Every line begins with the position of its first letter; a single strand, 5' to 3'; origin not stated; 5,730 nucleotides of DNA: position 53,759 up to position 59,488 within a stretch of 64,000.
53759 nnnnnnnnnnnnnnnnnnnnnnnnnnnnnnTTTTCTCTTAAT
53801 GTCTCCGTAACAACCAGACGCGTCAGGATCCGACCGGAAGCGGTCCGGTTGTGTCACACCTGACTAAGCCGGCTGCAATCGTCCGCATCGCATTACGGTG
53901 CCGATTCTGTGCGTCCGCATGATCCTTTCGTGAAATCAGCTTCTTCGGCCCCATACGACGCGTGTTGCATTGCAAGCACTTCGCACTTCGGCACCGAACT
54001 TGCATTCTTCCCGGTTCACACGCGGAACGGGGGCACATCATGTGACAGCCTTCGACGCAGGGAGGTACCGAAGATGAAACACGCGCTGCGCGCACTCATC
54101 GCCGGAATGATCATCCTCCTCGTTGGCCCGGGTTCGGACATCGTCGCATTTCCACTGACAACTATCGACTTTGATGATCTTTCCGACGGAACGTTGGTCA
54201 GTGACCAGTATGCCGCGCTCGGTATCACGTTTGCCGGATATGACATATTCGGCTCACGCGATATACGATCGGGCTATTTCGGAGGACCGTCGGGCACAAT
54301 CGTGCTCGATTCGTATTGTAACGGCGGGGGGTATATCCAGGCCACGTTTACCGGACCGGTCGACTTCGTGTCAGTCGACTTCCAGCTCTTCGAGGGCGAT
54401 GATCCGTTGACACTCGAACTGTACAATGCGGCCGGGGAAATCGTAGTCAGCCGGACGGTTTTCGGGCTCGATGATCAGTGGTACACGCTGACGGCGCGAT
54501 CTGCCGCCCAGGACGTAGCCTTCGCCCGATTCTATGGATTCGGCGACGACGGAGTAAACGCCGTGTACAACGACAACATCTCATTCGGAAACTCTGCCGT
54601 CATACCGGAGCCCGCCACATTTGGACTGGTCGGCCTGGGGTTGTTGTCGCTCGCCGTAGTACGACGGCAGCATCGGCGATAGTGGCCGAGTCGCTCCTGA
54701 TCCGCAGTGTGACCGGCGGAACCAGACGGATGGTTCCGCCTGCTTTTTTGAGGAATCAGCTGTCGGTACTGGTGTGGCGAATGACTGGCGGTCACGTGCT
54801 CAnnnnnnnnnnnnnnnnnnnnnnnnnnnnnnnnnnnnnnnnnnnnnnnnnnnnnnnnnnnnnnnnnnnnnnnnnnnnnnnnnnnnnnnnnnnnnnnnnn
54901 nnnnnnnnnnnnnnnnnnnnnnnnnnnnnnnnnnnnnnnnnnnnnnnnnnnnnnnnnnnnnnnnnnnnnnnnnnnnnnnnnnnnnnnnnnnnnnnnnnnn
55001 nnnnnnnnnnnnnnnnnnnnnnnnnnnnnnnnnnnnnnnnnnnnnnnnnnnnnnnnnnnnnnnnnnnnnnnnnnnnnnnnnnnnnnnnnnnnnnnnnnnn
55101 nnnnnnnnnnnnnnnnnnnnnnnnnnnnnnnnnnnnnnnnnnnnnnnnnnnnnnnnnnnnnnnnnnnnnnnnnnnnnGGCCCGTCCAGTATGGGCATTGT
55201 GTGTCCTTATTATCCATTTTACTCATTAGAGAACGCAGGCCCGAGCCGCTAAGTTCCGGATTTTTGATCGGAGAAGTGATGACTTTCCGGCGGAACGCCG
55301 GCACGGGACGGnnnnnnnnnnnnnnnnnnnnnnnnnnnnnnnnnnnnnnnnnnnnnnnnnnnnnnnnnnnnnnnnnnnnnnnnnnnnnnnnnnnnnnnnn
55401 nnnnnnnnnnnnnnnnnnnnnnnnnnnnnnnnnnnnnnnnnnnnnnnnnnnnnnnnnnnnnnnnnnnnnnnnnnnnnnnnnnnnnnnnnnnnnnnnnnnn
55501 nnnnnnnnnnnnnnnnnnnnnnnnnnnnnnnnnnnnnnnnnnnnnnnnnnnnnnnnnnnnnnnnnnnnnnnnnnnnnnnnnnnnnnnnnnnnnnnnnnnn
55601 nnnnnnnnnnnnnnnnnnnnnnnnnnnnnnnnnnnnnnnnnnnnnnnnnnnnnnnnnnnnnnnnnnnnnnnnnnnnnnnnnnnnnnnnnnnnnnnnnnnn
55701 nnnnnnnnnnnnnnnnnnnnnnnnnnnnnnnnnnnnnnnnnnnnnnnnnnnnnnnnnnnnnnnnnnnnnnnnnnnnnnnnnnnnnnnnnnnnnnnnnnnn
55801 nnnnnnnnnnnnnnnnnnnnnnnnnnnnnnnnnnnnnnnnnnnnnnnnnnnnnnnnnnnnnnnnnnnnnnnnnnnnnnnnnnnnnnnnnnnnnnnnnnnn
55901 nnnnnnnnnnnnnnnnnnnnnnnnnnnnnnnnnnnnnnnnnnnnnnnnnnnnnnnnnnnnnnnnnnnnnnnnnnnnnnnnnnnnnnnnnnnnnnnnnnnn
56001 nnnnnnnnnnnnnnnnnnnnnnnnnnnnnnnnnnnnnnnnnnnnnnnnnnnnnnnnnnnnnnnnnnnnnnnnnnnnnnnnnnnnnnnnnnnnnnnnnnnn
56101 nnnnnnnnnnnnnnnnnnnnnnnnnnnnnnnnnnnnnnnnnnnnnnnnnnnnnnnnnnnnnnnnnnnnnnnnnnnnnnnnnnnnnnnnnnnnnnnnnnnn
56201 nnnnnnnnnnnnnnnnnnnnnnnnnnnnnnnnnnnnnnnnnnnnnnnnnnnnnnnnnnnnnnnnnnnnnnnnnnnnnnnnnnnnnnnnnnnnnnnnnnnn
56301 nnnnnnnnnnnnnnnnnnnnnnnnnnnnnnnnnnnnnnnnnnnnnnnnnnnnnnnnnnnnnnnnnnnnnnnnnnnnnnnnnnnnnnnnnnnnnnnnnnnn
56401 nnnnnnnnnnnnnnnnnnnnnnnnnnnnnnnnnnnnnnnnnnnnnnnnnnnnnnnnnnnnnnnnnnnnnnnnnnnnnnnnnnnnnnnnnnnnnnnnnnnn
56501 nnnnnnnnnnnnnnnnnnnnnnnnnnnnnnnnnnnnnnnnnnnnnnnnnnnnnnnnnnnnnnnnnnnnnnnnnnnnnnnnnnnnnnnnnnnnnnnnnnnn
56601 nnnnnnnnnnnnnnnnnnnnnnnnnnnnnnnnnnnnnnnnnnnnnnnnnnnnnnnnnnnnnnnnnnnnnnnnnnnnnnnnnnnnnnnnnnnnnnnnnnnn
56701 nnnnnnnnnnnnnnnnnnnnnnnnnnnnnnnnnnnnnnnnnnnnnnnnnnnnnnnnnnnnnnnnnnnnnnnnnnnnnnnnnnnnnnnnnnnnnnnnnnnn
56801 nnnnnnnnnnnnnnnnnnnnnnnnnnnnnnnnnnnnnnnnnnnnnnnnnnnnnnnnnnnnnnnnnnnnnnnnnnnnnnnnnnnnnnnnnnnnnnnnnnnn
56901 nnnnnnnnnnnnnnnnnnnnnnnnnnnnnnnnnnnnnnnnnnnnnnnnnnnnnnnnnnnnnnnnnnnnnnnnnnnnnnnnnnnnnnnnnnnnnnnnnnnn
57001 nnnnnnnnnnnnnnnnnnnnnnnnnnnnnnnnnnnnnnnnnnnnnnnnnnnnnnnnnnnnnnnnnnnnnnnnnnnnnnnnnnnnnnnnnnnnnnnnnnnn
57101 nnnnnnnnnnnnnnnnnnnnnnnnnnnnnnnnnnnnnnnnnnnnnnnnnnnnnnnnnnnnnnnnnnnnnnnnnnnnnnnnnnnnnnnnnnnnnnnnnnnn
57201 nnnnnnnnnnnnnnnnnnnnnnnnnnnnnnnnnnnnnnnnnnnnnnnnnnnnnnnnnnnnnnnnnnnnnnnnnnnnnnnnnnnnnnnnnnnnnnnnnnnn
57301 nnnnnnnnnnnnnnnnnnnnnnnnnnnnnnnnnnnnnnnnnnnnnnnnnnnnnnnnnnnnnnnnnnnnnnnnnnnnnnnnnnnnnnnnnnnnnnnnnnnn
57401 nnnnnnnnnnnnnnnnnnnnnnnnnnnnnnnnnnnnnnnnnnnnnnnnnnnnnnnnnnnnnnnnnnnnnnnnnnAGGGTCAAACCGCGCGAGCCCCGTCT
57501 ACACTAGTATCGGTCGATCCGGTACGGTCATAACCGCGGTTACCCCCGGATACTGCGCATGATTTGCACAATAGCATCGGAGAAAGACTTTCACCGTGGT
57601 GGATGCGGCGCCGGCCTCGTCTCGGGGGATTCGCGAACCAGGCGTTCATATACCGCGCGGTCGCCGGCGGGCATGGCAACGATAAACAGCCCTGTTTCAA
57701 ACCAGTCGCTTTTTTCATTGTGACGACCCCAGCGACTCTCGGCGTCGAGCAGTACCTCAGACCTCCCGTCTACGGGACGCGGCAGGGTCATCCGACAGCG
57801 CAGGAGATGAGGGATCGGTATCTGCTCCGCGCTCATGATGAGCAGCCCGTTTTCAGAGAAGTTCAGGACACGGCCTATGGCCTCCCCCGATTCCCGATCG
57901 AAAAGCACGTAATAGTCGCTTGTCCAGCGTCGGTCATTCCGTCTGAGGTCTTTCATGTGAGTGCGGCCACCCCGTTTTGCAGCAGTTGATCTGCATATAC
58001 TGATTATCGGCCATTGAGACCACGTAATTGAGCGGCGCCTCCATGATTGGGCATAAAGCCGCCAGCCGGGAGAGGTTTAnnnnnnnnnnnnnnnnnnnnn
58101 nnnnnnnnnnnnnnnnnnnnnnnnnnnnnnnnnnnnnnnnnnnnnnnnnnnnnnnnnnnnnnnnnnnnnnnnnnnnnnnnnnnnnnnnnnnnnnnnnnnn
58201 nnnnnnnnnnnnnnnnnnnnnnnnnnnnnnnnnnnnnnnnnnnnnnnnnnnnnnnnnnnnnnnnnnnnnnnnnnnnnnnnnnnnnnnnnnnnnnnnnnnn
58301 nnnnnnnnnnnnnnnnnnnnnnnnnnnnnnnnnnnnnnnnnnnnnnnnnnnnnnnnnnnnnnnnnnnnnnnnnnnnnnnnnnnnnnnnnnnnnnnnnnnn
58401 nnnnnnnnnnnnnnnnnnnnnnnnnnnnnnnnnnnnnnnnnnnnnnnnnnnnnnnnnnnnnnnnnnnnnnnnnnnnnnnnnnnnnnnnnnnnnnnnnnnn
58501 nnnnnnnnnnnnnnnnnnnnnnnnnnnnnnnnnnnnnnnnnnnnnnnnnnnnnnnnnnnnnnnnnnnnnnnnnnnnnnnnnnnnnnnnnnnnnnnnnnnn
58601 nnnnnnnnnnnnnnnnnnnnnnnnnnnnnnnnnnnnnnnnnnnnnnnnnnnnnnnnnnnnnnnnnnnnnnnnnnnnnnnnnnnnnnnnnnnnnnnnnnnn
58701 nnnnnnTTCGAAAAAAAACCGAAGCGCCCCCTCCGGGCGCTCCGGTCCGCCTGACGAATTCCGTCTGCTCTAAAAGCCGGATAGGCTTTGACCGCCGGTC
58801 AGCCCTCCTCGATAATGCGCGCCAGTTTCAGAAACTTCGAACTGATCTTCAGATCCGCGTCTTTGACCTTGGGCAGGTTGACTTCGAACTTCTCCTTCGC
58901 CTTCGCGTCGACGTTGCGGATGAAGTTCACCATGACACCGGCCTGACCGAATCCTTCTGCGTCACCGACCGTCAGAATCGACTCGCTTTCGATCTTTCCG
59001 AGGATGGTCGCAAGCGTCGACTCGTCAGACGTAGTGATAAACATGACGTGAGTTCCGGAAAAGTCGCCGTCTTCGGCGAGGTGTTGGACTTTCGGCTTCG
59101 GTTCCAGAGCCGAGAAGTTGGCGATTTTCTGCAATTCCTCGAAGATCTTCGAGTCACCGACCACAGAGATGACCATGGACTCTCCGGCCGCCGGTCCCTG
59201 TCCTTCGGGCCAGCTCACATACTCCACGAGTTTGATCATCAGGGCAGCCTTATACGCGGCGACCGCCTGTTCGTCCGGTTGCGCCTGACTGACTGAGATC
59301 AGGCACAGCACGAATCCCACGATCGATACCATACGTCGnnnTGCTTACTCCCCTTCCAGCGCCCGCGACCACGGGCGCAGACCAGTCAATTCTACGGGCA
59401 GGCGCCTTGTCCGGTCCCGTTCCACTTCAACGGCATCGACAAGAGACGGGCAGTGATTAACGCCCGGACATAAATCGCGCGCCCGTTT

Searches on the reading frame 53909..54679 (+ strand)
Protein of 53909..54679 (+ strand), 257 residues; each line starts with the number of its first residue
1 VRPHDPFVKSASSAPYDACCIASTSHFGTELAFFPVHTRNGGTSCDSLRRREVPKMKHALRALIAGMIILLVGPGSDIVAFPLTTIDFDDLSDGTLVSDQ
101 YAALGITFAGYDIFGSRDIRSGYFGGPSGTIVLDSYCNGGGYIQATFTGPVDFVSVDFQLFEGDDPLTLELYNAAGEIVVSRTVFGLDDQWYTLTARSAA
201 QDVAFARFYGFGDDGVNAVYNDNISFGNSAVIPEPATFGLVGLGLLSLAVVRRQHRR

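Call 29: search_protein_families(library=pfam, proteins=[window:53909-54679:+], max_evalue=0.001)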
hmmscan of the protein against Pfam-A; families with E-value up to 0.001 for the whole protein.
window:53909-54679:+ (257 aa): 1 family
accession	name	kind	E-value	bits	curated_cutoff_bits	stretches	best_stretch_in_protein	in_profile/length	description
PF07589.16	PEP-CTERM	-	3.7e-06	27.2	20.7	1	232-253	2-24/24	PEP-CTERM motif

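Call 79: search_protein_families(library=ncbifam, proteins=[window:53909-54679:+], max_evalue=0.001)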
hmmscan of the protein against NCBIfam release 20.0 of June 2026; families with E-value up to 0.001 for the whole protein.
window:53909-54679:+ (257 aa): 5 families
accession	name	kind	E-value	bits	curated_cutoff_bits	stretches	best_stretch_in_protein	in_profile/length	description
NF033554.9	floc_PepA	equivalog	2e-06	27.8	80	1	131-255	159-260/261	flocculation-associated PEP-CTERM protein PepA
NF038125.1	PEP_CTERM_THxN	subfamily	1.1e-05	25.2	85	1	223-254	214-245/246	THxN family PEP-CTERM protein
NF041538.1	PEP_EDSA_1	subfamily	3.9e-05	23.5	100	1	230-253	283-305/307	EDSAP-1 family PEP-CTERM protein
NF038120.1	PEP_CTERM_QFxxD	subfamily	0.00023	21.1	80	0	222-254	186-215/215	NF038120 family PEP-CTERM protein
NF038129.1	PEP_NF038129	equivalog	0.00056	19.8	65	0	209-254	148-193/194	NF038129 family PEP-CTERM protein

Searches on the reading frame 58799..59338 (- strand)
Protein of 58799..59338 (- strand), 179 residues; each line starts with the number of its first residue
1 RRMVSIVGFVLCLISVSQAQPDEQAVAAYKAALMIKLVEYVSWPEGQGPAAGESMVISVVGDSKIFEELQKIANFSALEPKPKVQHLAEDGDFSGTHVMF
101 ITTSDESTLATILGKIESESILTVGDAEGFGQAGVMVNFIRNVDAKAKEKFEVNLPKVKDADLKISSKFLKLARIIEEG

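Call 79: search_protein_families(library=ncbifam, proteins=[window:58799-59338:-], max_evalue=0.001)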
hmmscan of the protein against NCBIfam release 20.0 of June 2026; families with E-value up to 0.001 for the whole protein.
window:58799-59338:- (179 aa): 2 families
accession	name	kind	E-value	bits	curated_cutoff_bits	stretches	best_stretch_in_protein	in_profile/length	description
NF053591.1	YfiR_like_TOL0243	equivalog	5.8e-29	101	125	1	30-176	5-149/150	TOL_0243 family YfiR-like periplasmic protein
NF053586.1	sequest_YfiR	equivalog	2.3e-06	27.8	85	1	32-174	7-141/141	regulatory sequestration protein YfiR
